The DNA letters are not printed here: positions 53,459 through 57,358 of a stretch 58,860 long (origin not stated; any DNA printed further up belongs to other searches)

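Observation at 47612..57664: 3,350-codon ORF: giant polyvalent-type protein in its own two-gene unit beside int/attP, apart from the virion module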

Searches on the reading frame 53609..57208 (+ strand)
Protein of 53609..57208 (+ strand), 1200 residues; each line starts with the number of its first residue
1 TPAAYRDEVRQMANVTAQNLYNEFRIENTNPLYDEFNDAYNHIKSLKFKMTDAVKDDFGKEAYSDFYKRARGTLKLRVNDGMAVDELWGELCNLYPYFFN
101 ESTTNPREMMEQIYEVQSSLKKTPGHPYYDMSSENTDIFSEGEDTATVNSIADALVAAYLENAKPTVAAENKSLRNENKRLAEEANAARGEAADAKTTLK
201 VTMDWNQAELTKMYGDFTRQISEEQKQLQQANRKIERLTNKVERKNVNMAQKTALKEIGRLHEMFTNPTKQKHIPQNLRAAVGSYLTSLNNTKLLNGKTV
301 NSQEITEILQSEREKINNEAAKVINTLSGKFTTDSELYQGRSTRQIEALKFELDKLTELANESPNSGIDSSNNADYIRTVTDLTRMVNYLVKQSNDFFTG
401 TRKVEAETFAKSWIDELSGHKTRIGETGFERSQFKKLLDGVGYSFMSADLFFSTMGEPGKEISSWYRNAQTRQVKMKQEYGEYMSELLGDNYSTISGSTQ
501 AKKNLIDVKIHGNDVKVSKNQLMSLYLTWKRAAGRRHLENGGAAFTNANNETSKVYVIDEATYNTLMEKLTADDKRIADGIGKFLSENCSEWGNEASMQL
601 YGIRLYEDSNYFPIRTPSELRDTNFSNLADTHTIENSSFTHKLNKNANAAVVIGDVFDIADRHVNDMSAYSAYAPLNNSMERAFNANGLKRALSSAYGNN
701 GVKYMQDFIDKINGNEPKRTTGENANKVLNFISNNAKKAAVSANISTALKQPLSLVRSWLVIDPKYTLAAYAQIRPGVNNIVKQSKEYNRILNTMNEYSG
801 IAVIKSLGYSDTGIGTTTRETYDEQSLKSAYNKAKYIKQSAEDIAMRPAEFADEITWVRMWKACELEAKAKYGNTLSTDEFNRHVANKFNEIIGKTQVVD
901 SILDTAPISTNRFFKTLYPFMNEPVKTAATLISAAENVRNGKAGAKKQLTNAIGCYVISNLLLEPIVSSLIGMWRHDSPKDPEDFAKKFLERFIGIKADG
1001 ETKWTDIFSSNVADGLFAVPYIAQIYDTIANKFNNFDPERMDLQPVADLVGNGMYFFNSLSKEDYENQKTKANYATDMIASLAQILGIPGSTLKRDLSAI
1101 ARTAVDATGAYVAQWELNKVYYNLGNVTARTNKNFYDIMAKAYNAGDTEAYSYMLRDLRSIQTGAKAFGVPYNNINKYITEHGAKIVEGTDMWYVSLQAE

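Call 40: search_protein_representatives(protein=window:53609-57208:+)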
Query: 1200 residues. Proteins with E-value up to 0.001 (for the whole library): 3175; up to 1e-10: 2872; up to 1e-30: 2315. The best 150 are listed.
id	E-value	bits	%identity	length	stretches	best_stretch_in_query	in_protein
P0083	0.0e+00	2605.0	97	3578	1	1-1200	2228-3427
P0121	0.0e+00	1628.0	63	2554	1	3-1200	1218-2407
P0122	1.2e-228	778.6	39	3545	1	3-1200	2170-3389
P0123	5.5e-227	773.2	39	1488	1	16-1199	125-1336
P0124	3.1e-225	767.4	38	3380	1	1-1200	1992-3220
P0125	5.2e-218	743.4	38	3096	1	22-1199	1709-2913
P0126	1.8e-212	725.1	38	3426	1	6-1199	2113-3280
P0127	5.3e-210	716.9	37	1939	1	11-1199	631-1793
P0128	2.4e-209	714.7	37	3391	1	1-1199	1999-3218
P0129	1.4e-194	665.9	37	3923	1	82-1199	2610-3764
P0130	6.3e-192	657.1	37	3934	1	81-1199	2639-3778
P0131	2.9e-185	635.0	36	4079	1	81-1199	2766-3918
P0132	2.3e-184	632.0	35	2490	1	3-1199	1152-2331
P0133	8.8e-184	630.1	37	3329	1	6-1199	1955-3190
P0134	3.5e-183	628.1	37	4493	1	83-1199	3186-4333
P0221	9.4e-68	245.9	27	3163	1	35-1196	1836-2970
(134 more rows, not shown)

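Call 46: search_solved_structures(query=A4, max_evalue=1, show_alignments=3)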
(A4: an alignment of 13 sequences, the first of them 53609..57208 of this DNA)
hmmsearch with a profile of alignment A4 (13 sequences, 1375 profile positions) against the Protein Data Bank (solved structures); distinct sequences matched with E-value up to 1: 9.
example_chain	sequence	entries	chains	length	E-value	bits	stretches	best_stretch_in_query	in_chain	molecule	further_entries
2efk_A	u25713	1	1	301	0.023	15.6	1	134-295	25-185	Cdc42-interacting protein 4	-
4tql_A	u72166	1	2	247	0.046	14.7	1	200-428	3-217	Three helix bundle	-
8oyy_A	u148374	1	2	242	0.16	12.8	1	263-394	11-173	De novo designed soluble GPCR-like protein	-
3v6i_A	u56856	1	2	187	0.55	11.1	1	250-391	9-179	V-type ATP synthase subunit E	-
6ly9_L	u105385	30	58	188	0.56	11.1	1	250-391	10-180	V-type ATP synthase subunit E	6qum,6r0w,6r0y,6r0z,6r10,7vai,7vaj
3j0j_J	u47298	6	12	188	0.69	10.8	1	250-391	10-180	V-type ATP synthase subunit E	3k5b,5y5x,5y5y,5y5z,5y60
5gar_G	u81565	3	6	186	0.71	10.7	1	250-391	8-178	V-type ATP synthase subunit E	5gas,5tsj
8rz0_A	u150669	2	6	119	0.98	10.2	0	218-309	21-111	RH5-34EM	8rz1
6u0t_A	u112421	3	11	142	1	10.2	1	195-297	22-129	RIB43A protein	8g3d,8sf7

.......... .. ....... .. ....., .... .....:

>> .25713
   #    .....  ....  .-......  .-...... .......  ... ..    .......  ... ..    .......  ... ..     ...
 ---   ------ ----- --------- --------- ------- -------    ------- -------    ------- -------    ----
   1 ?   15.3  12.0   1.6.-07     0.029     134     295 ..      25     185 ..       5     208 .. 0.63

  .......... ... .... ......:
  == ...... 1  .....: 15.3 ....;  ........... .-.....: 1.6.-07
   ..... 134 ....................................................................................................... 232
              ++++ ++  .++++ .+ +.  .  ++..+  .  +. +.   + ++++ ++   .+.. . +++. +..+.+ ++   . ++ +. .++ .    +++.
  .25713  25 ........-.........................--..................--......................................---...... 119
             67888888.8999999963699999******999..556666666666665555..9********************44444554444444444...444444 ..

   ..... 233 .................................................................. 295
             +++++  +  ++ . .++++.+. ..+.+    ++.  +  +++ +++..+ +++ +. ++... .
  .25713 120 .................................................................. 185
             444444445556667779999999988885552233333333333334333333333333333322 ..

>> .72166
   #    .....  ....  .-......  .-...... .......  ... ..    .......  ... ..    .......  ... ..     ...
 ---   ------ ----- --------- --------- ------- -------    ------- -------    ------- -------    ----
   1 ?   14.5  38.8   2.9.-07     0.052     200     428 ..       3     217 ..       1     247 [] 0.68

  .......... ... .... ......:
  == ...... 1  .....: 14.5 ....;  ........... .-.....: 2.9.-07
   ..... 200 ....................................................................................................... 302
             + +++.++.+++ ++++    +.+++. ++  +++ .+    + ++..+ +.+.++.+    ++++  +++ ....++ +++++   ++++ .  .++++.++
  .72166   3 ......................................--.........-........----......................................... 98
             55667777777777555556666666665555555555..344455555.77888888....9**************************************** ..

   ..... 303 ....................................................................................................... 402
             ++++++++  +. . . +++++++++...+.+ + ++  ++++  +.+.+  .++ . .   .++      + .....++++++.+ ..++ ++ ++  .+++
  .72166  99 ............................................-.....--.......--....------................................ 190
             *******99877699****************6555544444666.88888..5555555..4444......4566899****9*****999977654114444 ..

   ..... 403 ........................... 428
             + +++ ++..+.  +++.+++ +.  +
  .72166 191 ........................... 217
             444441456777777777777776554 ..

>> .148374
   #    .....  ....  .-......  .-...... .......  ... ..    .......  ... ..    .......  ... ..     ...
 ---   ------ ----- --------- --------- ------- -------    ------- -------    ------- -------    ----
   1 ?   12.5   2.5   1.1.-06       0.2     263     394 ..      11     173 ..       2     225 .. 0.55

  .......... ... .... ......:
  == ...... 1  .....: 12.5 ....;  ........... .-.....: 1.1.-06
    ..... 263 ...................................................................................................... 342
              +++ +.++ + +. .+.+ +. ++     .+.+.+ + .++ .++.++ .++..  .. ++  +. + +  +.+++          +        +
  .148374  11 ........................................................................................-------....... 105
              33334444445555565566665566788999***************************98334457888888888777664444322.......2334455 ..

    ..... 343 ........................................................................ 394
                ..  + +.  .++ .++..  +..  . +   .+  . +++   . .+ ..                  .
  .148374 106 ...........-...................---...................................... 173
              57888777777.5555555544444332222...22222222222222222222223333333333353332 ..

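Call 47: search_protein_families(library=pfam, alignment_id=A4, max_evalue=0.01)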
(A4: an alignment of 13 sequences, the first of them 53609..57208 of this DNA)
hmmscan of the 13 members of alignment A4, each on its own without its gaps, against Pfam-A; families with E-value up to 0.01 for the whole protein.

A. member 1, window:53609-57208:+ (1200 aa): 1 family
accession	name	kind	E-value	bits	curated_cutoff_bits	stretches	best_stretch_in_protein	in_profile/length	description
PF25195.1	DPC2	-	0.0056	17.5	70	0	705-743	19-58/105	Diatom pyrenoid component 2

B. families by the number of members that match (of 13 scanned): 2 families
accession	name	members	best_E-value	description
PF13619.11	KTSC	1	2.2e-19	KTSC domain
PF25195.1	DPC2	1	0.0056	Diatom pyrenoid component 2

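Call 49: find_related_loci(query=window:53609-57208:+, collection=genome_contigs, flank=10000)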
Query window:53609-57208:+ (1200 aa) in genome_contigs; peptide patterns used: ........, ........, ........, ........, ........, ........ (x = any residue, [..] = any of these).
29 stretches matched a pattern; 1 encode a relative of the query (tblastn E <= 1e-3); 1 distinct loci.
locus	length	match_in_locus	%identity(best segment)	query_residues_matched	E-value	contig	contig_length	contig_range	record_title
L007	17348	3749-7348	94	1-1200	0e+0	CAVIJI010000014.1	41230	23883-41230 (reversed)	bacterium isolate H07634-L1_cleanbin_000011 genome assembly, contig: Spades_H07634-L1_contig_640, whole genome shotgun s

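Call 62: predict_structure(alignment_id=A3)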
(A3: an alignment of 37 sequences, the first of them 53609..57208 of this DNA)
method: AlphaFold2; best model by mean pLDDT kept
length: 1200 residues; sequences in the alignment: 37
mean_pLDDT: 75.1   pTM: 0.65
mean pLDDT of the five models: 75.1, 74.2, 69.6, 67.5, 66.9
residues with pLDDT >= 90: 132; 70-90: 705; 50-70: 226; < 50: 137
segments of 3 or more residues with pLDDT < 50: 130-143, 161-171, 196-214, 216-218, 321-333, 425-431, 623-631, 717-724, 778-783, 811-815, 826-840, 1024-1026, 1032-1042
pLDDT, mean of each block of 10 residues (from residue 1): 70 80 56 78 88 83 85 83 87 89 87 88 56 42 61 70 44 59 61 46 39 47 63 66 75 88 86 86 87 82 84 67 37 56 78 77 61 76 85 85 87 90 54 53 81 90 89 88 86 68 77 88 94 86 83 87 93 94 91 87 82 73 44 58 61 89 88 89 90 87 88 58 55 70 69 84 91 65 70 88 70 57 57 37 63 86 95 87 91 81 80 66 78 85 83 81 77 63 73 77 71 65 49 42 65 83 83 84 73 73 73 87 86 85 86 88 77 85 82 81
secondary structure, 60 per line:
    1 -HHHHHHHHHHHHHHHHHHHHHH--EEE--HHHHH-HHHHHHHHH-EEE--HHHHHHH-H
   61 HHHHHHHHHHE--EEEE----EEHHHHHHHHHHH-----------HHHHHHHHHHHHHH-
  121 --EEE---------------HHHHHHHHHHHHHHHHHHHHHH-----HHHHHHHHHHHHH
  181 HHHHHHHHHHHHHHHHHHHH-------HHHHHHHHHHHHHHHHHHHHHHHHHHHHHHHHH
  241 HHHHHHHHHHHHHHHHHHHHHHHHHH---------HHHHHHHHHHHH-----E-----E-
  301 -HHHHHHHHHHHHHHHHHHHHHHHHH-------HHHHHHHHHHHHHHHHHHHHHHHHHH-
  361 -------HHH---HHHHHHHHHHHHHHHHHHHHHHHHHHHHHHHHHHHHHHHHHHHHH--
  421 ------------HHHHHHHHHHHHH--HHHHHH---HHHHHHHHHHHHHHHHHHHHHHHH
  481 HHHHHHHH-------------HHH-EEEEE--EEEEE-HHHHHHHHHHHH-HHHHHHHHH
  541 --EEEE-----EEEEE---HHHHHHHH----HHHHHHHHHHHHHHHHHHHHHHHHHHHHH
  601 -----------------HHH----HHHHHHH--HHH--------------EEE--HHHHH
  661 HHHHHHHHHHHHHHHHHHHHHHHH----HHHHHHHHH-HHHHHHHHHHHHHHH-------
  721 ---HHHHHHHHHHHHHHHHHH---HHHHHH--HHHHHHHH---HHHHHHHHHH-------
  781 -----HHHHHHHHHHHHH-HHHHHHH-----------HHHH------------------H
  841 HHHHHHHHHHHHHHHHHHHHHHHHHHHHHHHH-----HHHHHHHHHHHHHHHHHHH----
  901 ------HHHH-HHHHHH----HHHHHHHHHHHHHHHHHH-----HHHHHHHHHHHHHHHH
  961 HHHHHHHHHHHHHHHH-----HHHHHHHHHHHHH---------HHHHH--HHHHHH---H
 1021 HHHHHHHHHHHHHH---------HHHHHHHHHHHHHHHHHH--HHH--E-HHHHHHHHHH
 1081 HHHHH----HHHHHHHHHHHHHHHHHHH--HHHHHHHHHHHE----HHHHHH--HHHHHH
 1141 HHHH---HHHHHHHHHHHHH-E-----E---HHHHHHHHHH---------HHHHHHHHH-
elements in order (helices of 4 or more, strands of 3 or more residues): H2-23 E26-28 H31-35 H37-45 E47-49 H52-58 H60-70 E74-77 H84-94 H106-119 E123-125 H141-162 H168-200 H208-266 H276-287 H302-326 H334-359 H374-418 H433-445 H448-453 H457-488 E506-510 E513-517 H519-530 H532-540 E543-546 E552-556 H560-567 H572-600 H625-631 E651-653 H656-684 H689-697 H699-713 H724-741 H745-750 H753-760 H764-773 H786-798 H800-806 H818-821 H840-872 H878-896 H907-910 H912-917 H922-939 H945-976 H982-994 H1004-1008 H1011-1016 H1020-1034 H1044-1061 H1071-1085 H1090-1108 H1111-1121 H1127-1132 H1135-1144 H1148-1160 H1172-1181 H1191-1199

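Call 65: fold_search(model_id=the predicted structure, library=pdb)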
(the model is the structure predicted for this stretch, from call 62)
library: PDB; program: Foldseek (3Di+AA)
matches with E <= 10: 130; with E <= 0.001: 0
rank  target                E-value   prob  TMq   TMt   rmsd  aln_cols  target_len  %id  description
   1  7n6g_6A               1.2e-01  0.07  0.06  0.05  88.5      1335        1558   11  C1 of central pair (released 2022-05-18)
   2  7nyx_A                3.5e-01  0.04  0.05  0.04  81.7      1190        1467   11  Cryo-EM structure of the MukBEF-MatP-DNA monomer (closed conformation) (released 2021-07-07)
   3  8w20_A                4.1e-01  0.04  0.06  0.07  63.4       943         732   12  Umb1 umbrella toxin particle (released 2024-04-17)
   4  6zin                  4.6e-01  0.12  0.08  0.15  24.2       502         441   12  Crystal structure of the neurotensin receptor 1 in complex with the small molecule inverse agonist SR48692 (released 2021-02-10)
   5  9j40_A                7.4e-01  0.08  0.08  0.12  22.8       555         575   10  Cryo-EM structure of lysosome cholesterol sencing protein complex (released 2025-04-02)
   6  7y75_B                7.7e-01  0.04  0.06  0.09  28.5       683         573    8  SIT1-ACE2-BA.2 RBD (released 2022-11-30)
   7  8wr3_A                1.0e+00  0.07  0.07  0.11  23.3       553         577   10  Cryo-EM structure of lysosomal protein LYCHOS (released 2025-01-15)
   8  5oge_F                1.1e+00  0.11  0.06  0.16  24.6       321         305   12  Crystal structure of a nucleotide sugar transporter (released 2017-11-22)
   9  3zge_B                1.3e+00  0.02  0.06  0.07  33.5       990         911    9  Greater efficiency of photosynthetic carbon fixation due to single amino acid substitution (released 2013-02-27)
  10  7sqc_C3               1.3e+00  0.02  0.05  0.05  92.5      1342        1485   11  Ciliary C1 central pair apparatus isolated from Chlamydomonas reinhardtii (released 2022-04-13)
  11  9okf                  1.4e+00  0.04  0.07  0.12  24.6       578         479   10  Cryo-EM structure of human SV2A in the apo state (released 2025-12-10)
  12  8i91_B                1.5e+00  0.03  0.06  0.10  28.8       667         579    9  ACE2-SIT1 complex bound with proline (released 2023-09-27)
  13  6cc4                  1.8e+00  0.04  0.07  0.11  27.1       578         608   12  Structure of MurJ from Escherichia coli (released 2018-06-27)
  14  7xa9_A                1.8e+00  0.04  0.08  0.10  23.9       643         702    9  Structure of Arabidopsis thaliana CLCa (released 2023-03-22)
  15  9m0s                  1.9e+00  0.06  0.08  0.18  22.9       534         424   11  Acetyl-CoA-bound SLC33A1 in a cytoplasm-facing conformation (released 2025-04-23)
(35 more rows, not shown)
